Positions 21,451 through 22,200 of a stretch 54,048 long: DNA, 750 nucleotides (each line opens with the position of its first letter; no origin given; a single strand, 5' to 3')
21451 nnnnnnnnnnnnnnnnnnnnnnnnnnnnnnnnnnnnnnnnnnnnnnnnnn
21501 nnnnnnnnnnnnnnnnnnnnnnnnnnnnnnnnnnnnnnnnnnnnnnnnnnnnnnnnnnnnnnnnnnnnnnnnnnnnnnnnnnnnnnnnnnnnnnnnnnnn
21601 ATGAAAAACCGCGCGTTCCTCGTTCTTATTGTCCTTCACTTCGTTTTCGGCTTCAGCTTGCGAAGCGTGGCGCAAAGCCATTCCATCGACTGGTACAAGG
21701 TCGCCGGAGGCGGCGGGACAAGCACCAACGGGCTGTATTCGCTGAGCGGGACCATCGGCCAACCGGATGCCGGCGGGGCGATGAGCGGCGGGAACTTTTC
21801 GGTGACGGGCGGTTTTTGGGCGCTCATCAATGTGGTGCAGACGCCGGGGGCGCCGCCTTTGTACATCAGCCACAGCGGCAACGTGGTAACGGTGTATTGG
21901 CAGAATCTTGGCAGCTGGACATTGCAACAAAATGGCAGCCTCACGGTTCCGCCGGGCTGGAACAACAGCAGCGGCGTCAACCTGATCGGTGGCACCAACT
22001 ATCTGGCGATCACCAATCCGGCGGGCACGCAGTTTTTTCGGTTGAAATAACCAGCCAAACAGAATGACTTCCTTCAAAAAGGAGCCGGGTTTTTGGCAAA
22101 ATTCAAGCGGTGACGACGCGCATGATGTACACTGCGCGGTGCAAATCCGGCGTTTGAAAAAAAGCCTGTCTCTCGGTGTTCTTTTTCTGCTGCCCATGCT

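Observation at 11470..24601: Tight six-gene same-strand cluster: WD40-sensor kinase, response regulator, and four secreted surface-type proteins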

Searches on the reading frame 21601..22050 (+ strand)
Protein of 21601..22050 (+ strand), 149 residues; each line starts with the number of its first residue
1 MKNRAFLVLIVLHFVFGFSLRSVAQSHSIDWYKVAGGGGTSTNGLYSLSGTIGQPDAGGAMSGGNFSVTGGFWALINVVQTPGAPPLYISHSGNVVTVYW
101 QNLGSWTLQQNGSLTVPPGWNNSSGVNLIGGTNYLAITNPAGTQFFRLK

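Call 4: search_protein_families(library=pfam, proteins=[window:21601-22050:+], max_evalue=0.01)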
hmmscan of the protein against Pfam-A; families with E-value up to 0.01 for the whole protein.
window:21601-22050:+ (149 aa): 0 families

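Call 6: search_protein_families(library=ncbifam, proteins=[window:21601-22050:+], max_evalue=0.01)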
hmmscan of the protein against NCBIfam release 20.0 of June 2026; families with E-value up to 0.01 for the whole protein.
window:21601-22050:+ (149 aa): 0 families

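Call 20: search_protein_families(library=pfam, proteins=[window:21601-22050:+], max_evalue=10)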
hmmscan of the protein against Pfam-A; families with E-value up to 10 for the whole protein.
window:21601-22050:+ (149 aa): 1 family
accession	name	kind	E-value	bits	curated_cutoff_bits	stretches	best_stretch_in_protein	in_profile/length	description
PF06530.18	Phage_antitermQ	-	0.27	11.6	26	1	7-30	68-91/118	Phage antitermination protein Q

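Call 25: find_homologous_proteins(query=window:21601-22050:+, max_evalue=0.001)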
Query window:21601-22050:+ (149 aa): 7968 proteins with E <= 0.001 among 8000 candidates; the best 120 are listed.
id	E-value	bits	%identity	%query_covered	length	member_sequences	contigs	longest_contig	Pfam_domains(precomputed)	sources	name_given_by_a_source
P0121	1.1e-79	284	86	100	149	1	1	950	-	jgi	jgi:hypothetical protein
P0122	5.8e-77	275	99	85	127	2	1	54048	-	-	-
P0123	6.4e-63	229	81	86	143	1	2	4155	-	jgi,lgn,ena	-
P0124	3.1e-62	227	70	100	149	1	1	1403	-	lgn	-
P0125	1.8e-61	225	68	100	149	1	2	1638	-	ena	-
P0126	6.3e-59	216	69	97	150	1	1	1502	-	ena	-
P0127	2.4e-57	211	64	100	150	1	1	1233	-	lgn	-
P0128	2.4e-57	211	76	85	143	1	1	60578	-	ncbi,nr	ncbi:MAG: hypothetical protein P4N60_15560 [Verrucomicrobiae bacterium]|nr:hypothetical protein [Ver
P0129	2.6e-57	211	65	100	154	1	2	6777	-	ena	-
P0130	2.8e-57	211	69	95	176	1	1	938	-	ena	-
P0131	5.1e-57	210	69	97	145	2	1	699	-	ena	-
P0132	7.6e-57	210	74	85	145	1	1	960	-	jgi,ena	-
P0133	9.9e-57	209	68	95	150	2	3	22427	-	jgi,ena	-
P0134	1.7e-56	209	67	99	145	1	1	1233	-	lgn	-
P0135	1.9e-56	208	68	97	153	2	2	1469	-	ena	-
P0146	3.0e-55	204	67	97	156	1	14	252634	-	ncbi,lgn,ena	-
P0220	6.7e-53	197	67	92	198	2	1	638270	-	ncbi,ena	-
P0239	1.1e-52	196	69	89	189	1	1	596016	-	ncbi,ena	-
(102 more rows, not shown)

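Call 26: find_encoding_contigs(protein=P0146, flank=8000, max_places=6)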
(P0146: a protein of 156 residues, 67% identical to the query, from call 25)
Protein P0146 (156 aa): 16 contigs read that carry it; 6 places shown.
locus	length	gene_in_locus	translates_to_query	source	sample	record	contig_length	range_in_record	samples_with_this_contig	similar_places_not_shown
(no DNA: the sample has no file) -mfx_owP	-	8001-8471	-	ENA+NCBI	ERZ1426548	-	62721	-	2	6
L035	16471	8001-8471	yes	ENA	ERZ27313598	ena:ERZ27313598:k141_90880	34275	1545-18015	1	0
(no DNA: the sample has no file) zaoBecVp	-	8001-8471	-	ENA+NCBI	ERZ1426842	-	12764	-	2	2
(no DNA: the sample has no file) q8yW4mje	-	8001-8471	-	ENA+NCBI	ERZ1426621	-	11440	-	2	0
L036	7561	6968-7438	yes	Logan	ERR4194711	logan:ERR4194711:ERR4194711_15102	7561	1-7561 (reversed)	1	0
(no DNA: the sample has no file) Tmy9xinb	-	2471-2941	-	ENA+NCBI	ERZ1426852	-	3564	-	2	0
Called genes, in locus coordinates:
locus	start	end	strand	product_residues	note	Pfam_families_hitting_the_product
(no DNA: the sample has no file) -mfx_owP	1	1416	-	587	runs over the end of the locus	PF03924:CHASE, PF00512:HisKA, PF02518:HATPase_c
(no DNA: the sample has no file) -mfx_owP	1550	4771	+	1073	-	PF24681:Kelch_KLHDC2_KLHL20_DRC7, PF13415:Beta-prop_FBX42, PF24981:Beta-prop_ATRN-LZTR1, PF13415:Beta-prop_FBX42, PF24681:Kelch_KLHDC2_KLHL20_DRC7, PF13415:Beta-prop_FBX42, PF24681:Kelch_KLHDC2_KLHL20_DRC7, PF24981:Beta-prop_ATRN-LZTR1, +12 more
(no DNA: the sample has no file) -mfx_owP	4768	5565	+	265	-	-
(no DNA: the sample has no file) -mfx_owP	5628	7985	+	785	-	PF24249:DUF7452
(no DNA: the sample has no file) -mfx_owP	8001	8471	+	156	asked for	-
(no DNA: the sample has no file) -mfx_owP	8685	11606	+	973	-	-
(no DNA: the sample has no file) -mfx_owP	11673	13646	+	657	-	PF17963:Big_9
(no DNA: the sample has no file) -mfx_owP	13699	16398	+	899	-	PF18582:HZS_alpha (weak), PF18998:Flg_new_2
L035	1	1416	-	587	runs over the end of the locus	PF03924:CHASE, PF00512:HisKA, PF02518:HATPase_c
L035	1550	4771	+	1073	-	PF24681:Kelch_KLHDC2_KLHL20_DRC7, PF13415:Beta-prop_FBX42, PF24981:Beta-prop_ATRN-LZTR1, PF13415:Beta-prop_FBX42, PF24681:Kelch_KLHDC2_KLHL20_DRC7, PF13415:Beta-prop_FBX42, PF24681:Kelch_KLHDC2_KLHL20_DRC7, PF24981:Beta-prop_ATRN-LZTR1, +12 more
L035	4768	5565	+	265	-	-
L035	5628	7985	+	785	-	PF24249:DUF7452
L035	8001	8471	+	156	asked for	-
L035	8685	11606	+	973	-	-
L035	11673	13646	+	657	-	PF17963:Big_9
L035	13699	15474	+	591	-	-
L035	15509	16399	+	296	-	PF18582:HZS_alpha, PF18998:Flg_new_2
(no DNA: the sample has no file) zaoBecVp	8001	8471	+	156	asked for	-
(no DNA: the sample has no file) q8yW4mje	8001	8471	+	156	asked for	-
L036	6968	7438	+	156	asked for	-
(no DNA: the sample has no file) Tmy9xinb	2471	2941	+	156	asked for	-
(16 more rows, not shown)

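Call 27: find_encoding_contigs(protein=P0220, flank=8000, max_places=3)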
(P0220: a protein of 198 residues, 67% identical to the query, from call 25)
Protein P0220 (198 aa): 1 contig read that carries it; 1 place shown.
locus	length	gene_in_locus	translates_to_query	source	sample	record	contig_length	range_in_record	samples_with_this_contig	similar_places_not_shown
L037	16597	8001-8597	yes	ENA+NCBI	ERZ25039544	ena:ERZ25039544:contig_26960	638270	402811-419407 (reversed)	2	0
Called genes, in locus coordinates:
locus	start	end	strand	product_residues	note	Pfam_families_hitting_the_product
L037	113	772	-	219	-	-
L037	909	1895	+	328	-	PF00291:PALP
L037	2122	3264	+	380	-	PF07497:Rho_RNA_bind, PF00006:ATP-synt_ab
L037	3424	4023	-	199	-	-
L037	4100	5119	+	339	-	PF08279:HTH_11 (weak), PF13280:WYL, PF25583:WCX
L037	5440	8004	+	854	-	PF13884:Peptidase_S74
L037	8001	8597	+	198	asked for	-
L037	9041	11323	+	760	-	PF25852:DUF6242_C (faint)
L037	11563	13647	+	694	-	-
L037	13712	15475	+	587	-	PF01344:Kelch_1 (weak)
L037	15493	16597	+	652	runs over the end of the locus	PF09286:Pro-kuma_activ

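Call 30: find_encoding_contigs(protein=P0239, flank=8000, max_places=3)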
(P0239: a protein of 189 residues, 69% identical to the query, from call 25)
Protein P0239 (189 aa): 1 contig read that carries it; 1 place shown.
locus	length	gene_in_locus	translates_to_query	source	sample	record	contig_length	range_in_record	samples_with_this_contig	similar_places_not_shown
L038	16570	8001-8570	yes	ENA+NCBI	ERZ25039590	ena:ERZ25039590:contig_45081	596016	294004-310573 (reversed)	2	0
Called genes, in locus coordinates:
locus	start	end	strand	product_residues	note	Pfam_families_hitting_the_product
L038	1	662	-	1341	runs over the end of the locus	PF09136:Glucodextran_B (faint), PF18998:Flg_new_2, PF17957:Big_7 (weak)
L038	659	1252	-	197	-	-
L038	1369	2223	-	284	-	PF01678:DAP_epimerase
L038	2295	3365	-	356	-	PF00248:Aldo_ket_red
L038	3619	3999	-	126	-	-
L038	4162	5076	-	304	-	PF01180:DHO_dh, PF01207:Dus (weak)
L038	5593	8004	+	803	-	PF13884:Peptidase_S74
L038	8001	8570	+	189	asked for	-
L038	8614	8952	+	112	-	-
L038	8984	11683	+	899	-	-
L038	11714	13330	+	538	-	-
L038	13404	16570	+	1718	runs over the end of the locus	PF02837:Glyco_hydro_2_N, PF22666:Glyco_hydro_2_N2 (weak), PF00703:Glyco_hydro_2, PF02836:Glyco_hydro_2_C, PF16355:DUF4982, PF13385:Laminin_G_3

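Call 34: search_protein_families(library=phrogs, proteins=[window:21601-22050:+], max_evalue=0.01)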
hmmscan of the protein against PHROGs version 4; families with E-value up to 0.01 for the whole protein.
window:21601-22050:+ (149 aa): 0 families

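Call 41: predict_structure(alignment_id=A2)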
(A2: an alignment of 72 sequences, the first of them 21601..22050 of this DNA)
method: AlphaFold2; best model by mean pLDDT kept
length: 149 residues; sequences in the alignment: 72
mean_pLDDT: 67.4   pTM: 0.53
mean pLDDT of the five models: 67.4, 65.1, 63.1, 61.3, 59.7
residues with pLDDT >= 90: 20; 70-90: 66; 50-70: 16; < 50: 47
segments of 3 or more residues with pLDDT < 50: 26-71
pLDDT, mean of each block of 10 residues (from residue 1): 80 80 50 41 32 39 36 68 85 82 90 67 91 88 81
secondary structure, 60 per line:
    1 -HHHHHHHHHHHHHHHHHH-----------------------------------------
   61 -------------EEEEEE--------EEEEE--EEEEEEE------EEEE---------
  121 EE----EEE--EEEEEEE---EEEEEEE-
elements in order: H2-19 E74-79 E88-92 E95-101 E108-111 E127-129 E132-138 E142-148
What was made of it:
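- Tried and rejected: Its Gly-rich segment was modelled with low confidence (call 41).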

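Call 52: fold_search(model_id=the predicted structure, library=pdb)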
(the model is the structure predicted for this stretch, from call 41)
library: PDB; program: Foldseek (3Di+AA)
matches with E <= 10: 878; with E <= 0.001: 0
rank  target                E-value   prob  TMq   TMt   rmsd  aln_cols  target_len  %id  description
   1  6msv_H                8.8e-02  0.60  0.23  0.34   6.3        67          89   12  Structure of the 6th type III domain from human fibronectin (released 2019-10-23)
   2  8a7e_C                8.8e-02  0.57  0.23  0.03   6.9        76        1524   10  PAPP-A dimer in complex with its inhibitor STC2 (released 2022-11-02)
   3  9oz1_A                1.1e-01  0.66  0.26  0.06   8.0        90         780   12  Cryo-EM structure of chicken ROS1 in apo-state. Cryo-EM refinement is focused on the "leg" region of chicken ROS1. (released 2026-02-25)
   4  6msv_D                1.6e-01  0.33  0.22  0.32   6.1        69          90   14  Structure of the 6th type III domain from human fibronectin (released 2019-10-23)
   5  3s8w_C                1.8e-01  0.60  0.24  0.35   5.0        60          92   13  D2 domain of human IFNAR2 (released 2011-08-31)
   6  6msv_E                1.9e-01  0.54  0.24  0.39   5.6        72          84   11  Structure of the 6th type III domain from human fibronectin (released 2019-10-23)
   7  6msv_A                2.0e-01  0.54  0.23  0.36   5.6        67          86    9  Structure of the 6th type III domain from human fibronectin (released 2019-10-23)
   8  6msv_C                2.0e-01  0.51  0.22  0.35   5.5        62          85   11  Structure of the 6th type III domain from human fibronectin (released 2019-10-23)
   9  7y6e_G                2.7e-01  0.47  0.27  0.22   5.4        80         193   12  Crystal structure of sDscam FNIII23 domains, isoform Beta2v6 (released 2023-05-24)
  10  7y6e_D                3.1e-01  0.35  0.26  0.20   6.7        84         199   13  Crystal structure of sDscam FNIII23 domains, isoform Beta2v6 (released 2023-05-24)
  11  3khq                  3.1e-01  0.28  0.23  0.34  10.1        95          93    9  Crystal structure of murine Ig-beta (CD79b) in the monomeric form (released 2010-08-25)
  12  6nmy_D                3.3e-01  0.63  0.28  0.22   4.7        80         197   16  A Cytokine-receptor complex (released 2020-01-22)
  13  4lpw_A                3.3e-01  0.57  0.28  0.40   4.5        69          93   13  Crystal structure of TENCON variant A6 (released 2014-01-29)
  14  7y6e_C                3.3e-01  0.35  0.25  0.20   6.1        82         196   13  Crystal structure of sDscam FNIII23 domains, isoform Beta2v6 (released 2023-05-24)
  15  2bk8                  3.7e-01  0.15  0.21  0.28   9.7        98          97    8  M1 domain from titin (released 2006-08-09)
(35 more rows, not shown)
